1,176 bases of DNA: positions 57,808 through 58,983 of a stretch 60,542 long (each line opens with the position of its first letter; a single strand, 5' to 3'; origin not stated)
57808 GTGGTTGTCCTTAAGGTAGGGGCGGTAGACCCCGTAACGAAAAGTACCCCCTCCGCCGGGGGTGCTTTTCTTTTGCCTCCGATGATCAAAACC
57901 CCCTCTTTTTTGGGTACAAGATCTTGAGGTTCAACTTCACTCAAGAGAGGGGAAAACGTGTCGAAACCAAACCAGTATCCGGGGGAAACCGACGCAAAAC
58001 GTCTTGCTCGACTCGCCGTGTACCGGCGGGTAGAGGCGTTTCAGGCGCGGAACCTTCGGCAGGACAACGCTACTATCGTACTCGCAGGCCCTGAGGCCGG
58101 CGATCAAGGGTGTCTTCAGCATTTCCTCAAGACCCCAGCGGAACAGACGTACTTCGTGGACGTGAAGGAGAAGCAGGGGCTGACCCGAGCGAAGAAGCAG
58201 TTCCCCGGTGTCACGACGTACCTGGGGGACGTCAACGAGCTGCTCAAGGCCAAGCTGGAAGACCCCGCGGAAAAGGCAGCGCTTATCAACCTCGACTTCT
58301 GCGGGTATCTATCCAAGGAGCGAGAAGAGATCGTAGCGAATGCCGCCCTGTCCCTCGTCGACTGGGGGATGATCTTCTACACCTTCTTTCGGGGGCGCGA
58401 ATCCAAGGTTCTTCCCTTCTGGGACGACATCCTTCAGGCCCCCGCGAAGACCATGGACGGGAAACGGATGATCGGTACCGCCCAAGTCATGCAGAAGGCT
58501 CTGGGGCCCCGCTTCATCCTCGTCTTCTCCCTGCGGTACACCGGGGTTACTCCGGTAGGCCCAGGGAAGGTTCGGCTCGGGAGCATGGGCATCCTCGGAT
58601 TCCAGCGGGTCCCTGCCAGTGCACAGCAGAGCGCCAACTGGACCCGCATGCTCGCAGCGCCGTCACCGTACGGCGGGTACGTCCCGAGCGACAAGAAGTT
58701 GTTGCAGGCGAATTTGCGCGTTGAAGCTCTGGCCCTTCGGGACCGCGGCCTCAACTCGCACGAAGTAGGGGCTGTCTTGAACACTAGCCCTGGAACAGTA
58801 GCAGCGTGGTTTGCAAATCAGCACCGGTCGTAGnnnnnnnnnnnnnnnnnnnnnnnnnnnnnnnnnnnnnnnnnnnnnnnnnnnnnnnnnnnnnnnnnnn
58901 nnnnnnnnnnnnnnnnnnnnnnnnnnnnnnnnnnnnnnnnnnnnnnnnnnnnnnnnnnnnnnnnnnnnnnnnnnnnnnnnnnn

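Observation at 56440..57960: Cassette of small genes, each with its own conserved promoter-like motif and 3' hairpin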

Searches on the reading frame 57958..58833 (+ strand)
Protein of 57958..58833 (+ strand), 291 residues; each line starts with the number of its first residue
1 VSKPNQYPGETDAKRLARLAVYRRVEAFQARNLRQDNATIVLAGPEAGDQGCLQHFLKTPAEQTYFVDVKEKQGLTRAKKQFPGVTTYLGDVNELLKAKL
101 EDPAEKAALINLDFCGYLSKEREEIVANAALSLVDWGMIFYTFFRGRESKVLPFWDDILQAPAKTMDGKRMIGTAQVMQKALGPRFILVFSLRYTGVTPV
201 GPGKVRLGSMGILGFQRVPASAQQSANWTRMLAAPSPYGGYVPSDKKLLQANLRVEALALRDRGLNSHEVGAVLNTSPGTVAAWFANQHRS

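Call 11: search_protein_families(library=pfam, proteins=[window:57958-58833:+], max_evalue=0.1)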
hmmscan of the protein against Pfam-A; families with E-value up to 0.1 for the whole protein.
window:57958-58833:+ (291 aa): 1 family
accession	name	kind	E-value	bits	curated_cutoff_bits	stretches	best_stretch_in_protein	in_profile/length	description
PF13384.12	HTH_23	-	0.026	14.8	24.6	1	254-286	7-39/50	Homeodomain-like domain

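Call 12: find_encoding_contigs(protein=window:57958-58833:+, flank=10000, max_places=6)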
Protein window:57958-58833:+ (291 aa): 1 contig read that carries it; 1 place shown.
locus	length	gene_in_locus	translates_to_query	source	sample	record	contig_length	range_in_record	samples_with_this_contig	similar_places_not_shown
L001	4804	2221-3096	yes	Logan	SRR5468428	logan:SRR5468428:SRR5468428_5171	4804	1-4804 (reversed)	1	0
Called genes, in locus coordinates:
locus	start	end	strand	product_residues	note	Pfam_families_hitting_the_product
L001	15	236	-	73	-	-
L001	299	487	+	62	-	-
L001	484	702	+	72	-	-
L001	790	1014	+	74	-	-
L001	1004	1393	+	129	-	-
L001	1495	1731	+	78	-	-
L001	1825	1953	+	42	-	-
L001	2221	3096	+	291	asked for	-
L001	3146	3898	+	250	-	-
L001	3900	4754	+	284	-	-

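Call 13: find_related_loci(query=window:57958-58830:+, collection=viral_contigs, flank=6000)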
Query window:57958-58830:+ (291 aa) in viral_contigs; peptide patterns used: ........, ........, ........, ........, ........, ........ (x = any residue, [..] = any of these).
4 stretches matched a pattern, but none encodes a relative of the query by tblastn (E <= 1e-3).

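Call 14: find_homologous_proteins(query=window:57958-58830:+, max_evalue=0.001)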
Query window:57958-58830:+ (291 aa): 25 proteins with E <= 0.001 among 3069 candidates.
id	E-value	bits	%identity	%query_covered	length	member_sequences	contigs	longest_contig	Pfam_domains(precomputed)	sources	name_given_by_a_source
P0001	9.9e-192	653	100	100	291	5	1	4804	-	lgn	-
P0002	3.6e-145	501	85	91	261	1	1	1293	-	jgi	jgi:hypothetical protein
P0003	2.5e-134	465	76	93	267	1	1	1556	-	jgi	jgi:hypothetical protein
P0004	2.2e-112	393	63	100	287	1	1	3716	-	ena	-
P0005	1.6e-92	328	55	100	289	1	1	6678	-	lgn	-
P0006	7.9e-91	322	52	100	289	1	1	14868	-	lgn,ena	-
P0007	1.4e-89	318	53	99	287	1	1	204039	-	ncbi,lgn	-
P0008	2.4e-87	311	53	100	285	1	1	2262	-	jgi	jgi:hypothetical protein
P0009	3.8e-85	304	50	100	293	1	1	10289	-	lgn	-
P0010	2.3e-82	295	49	100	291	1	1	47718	-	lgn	-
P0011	1.3e-79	286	48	100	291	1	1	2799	-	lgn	-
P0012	1.3e-78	282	49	100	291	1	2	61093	-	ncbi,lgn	-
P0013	3.6e-74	268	50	100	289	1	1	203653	-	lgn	-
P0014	7.7e-73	263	47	100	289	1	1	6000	-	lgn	-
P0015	4.8e-70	254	49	86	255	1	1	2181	-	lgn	-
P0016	5.4e-56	208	43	96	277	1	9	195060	-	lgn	-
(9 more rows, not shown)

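Call 15: find_encoding_contigs(protein=P0007, flank=10000, max_places=1)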
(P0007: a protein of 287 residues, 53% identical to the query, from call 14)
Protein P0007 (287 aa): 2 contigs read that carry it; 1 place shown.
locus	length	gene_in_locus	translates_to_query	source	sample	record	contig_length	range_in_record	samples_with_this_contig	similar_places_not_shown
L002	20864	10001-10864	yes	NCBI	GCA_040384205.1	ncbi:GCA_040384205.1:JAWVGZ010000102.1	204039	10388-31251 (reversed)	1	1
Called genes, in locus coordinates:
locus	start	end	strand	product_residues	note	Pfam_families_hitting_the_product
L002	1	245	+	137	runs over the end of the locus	-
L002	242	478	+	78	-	-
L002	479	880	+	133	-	-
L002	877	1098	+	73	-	-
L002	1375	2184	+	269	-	PF01145:Band_7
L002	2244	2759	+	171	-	-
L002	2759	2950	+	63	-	-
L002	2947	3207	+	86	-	-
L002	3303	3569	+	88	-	-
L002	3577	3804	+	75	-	-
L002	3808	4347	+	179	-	PF24746:DUF7694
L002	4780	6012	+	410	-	PF00293:NUDIX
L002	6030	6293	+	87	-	-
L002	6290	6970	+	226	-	-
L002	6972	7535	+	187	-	-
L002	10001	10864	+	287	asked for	-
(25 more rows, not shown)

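Call 16: find_encoding_contigs(protein=P0006, flank=10000, max_places=1)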
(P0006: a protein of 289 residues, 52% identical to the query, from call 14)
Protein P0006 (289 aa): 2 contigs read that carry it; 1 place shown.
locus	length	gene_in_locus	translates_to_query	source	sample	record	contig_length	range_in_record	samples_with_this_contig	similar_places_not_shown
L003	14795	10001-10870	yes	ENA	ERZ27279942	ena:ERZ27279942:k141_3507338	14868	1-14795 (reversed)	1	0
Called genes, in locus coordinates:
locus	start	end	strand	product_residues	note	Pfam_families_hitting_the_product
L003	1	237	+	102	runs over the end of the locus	?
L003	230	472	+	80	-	-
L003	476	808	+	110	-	-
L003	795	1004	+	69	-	-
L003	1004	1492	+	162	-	-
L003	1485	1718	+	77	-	-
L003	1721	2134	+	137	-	-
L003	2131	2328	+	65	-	-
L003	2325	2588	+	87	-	-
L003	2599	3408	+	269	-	PF01145:Band_7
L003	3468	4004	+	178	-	-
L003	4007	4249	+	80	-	-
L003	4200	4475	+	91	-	-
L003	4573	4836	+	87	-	-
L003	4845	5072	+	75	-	-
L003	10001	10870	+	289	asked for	-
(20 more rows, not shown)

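Call 17: find_encoding_contigs(protein=P0004, flank=10000, max_places=1)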
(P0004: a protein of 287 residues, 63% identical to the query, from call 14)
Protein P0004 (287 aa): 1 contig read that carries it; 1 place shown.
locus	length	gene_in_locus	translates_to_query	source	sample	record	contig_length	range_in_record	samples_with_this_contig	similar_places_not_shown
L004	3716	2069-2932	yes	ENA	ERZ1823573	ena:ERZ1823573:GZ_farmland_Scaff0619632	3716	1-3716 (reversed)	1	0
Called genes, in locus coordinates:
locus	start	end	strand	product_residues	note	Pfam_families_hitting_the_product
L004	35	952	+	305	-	-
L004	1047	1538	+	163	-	PF13671:AAA_33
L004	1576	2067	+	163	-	-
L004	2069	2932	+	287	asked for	-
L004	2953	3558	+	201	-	-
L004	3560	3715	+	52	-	?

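Call 18: find_encoding_contigs(protein=P0005, flank=10000, max_places=1)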
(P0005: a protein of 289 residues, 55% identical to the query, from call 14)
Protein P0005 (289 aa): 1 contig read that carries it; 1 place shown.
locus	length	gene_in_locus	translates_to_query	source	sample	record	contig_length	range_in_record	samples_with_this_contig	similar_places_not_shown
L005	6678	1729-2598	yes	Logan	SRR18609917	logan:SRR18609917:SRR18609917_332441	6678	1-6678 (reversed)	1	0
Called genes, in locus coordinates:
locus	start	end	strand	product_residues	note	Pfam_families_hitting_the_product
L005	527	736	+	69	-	-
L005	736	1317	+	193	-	-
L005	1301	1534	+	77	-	-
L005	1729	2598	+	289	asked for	-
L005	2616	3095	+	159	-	-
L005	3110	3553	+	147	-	-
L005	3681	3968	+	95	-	-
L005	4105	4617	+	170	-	-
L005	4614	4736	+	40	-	-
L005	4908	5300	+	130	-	-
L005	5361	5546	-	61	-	-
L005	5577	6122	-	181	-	-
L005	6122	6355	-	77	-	-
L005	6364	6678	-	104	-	?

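Call 23: search_protein_families(library=phrogs, proteins=[window:57958-58833:+], max_evalue=0.01)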
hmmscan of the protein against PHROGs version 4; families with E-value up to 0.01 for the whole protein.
window:57958-58833:+ (291 aa): 0 families

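Call 28: find_related_loci(query=A1, collection=metagenome_contigs, flank=6000)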
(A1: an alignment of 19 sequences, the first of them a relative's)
Query A1 (291 aa) in metagenome_contigs; peptide patterns used: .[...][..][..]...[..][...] (x = any residue, [..] = any of these).
71 stretches matched a pattern, but none encodes a relative of the query by tblastn (E <= 1e-3).

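Call 29: find_encoding_contigs(protein=P0002, flank=5000, max_places=2)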
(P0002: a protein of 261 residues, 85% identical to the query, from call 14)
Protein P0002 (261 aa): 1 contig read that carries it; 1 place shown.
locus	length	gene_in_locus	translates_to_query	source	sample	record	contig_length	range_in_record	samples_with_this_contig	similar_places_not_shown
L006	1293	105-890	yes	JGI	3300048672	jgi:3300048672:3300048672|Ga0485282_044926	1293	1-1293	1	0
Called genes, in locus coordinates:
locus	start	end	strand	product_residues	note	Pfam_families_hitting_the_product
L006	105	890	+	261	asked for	-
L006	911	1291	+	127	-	?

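Call 30: find_encoding_contigs(protein=P0003, flank=5000, max_places=2)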
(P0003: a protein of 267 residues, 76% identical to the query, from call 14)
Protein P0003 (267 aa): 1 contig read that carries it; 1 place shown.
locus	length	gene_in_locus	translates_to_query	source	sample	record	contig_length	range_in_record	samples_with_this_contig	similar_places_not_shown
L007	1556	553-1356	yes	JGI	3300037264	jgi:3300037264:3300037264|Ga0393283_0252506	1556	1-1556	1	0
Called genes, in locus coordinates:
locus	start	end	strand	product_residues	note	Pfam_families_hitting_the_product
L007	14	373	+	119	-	-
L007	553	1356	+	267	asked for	-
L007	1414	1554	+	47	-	?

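Call 35: find_related_loci(query=P0007, collection=genome_contigs, flank=10000)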
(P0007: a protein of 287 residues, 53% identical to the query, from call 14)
Query P0007 (287 aa) in genome_contigs; peptide patterns used: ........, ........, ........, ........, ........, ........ (x = any residue, [..] = any of these).
111 stretches matched a pattern, but none encodes a relative of the query by tblastn (E <= 1e-3).

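Call 52: search_dna_similar(query=window:57958-58830:+, collection=phages, mode=protein, max_evalue=0.001)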
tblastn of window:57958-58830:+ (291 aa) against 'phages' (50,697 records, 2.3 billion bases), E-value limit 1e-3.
No match.

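Call 55: find_encoding_contigs(protein=P0010, flank=10000, max_places=1)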
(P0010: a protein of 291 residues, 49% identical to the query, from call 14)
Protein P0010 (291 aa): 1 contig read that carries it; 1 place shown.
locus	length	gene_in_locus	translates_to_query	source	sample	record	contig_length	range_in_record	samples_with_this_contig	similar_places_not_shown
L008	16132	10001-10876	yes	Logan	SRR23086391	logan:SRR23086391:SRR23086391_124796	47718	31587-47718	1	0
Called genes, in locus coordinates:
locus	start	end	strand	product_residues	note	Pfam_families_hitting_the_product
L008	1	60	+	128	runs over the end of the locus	-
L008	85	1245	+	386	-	PF02498:Bro-N (weak)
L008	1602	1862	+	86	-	-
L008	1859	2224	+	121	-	-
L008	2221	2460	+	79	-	-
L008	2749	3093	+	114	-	-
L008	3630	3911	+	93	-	-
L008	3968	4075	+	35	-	-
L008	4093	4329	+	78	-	-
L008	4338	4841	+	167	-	-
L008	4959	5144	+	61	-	-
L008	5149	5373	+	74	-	-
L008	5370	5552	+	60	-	-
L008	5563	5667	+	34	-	-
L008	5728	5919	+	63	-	-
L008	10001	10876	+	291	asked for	-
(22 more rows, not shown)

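Call 56: find_encoding_contigs(protein=P0016, flank=10000, max_places=1)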
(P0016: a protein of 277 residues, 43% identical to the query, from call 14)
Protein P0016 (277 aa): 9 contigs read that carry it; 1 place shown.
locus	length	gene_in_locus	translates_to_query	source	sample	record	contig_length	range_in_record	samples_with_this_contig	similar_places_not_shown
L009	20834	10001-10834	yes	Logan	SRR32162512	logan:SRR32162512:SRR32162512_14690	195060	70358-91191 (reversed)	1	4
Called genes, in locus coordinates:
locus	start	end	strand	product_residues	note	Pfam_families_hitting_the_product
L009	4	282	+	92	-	-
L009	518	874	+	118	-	-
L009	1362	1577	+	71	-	-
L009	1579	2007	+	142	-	-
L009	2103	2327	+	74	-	-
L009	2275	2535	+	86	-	-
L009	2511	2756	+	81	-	-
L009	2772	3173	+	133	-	-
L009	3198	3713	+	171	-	-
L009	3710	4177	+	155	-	-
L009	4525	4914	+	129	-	-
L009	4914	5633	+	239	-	-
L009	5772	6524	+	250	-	PF01391:Collagen (weak)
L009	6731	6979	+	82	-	-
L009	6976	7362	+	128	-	-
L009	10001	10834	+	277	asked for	-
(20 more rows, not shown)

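Call 69: predict_structure(alignment_id=A1)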
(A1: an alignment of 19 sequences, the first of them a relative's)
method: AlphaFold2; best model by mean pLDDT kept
length: 291 residues; sequences in the alignment: 19
mean_pLDDT: 91.2   pTM: 0.90
mean pLDDT of the five models: 91.2, 90.5, 88.5, 88.3, 86.8
residues with pLDDT >= 90: 212; 70-90: 69; 50-70: 6; < 50: 4
segments of 3 or more residues with pLDDT < 50: 1-4
pLDDT, mean of each block of 10 residues (from residue 1): 56 95 95 96 95 98 96 96 97 92 91 85 94 97 83 86 92 94 96 91 88 96 84 83 92 96 97 97 89 51
secondary structure, 60 per line:
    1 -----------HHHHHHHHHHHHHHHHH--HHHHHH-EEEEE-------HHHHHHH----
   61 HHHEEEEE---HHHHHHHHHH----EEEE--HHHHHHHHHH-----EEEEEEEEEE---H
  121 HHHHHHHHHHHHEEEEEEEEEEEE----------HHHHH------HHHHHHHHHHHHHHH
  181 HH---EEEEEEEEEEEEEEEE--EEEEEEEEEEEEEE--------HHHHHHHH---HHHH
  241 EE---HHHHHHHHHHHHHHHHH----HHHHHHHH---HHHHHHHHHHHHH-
elements in order: H12-28 H31-36 E38-42 H50-56 E64-68 H72-81 E86-89 H92-101 E107-116 H120-132 E133-144 H155-159 H166-182 E186-201 E204-217 H226-233 H237-240 H246-262 H267-274 H278-290
